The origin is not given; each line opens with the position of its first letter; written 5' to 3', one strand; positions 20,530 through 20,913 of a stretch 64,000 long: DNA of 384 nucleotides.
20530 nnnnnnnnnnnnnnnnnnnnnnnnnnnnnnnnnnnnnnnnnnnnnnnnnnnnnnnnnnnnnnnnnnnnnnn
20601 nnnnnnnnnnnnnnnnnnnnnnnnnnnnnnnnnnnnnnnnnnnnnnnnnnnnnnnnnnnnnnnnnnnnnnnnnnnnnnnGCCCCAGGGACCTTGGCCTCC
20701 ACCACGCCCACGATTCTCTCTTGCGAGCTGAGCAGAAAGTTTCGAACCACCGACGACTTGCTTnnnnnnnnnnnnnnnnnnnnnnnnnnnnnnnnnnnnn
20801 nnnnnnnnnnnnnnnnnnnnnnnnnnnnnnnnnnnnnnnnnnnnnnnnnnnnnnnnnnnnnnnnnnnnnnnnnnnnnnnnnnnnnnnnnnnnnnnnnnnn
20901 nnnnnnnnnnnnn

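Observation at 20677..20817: Double-glycine leader peptide gene (bacteriocin/RiPP-precursor-like) convergent with an HExxH lipoprotein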

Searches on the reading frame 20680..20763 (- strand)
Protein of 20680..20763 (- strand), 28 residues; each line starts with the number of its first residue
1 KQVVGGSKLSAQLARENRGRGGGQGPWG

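Call 93: find_related_loci(query=A7, collection=genome_contigs, flank=8000)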
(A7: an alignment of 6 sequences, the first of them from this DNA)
Query A7 (28 aa) in genome_contigs; peptide patterns used: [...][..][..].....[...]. (x = any residue, [..] = any of these).
1 stretches matched a pattern, but none encodes a relative of the query by tblastn (E <= 1e-3).

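Call 94: find_related_loci(query=A7, collection=viral_contigs, flank=8000)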
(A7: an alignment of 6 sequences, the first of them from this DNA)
Query A7 (28 aa) in viral_contigs; peptide patterns used: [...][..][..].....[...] (x = any residue, [..] = any of these).
15 stretches matched a pattern, but none encodes a relative of the query by tblastn (E <= 1e-3).
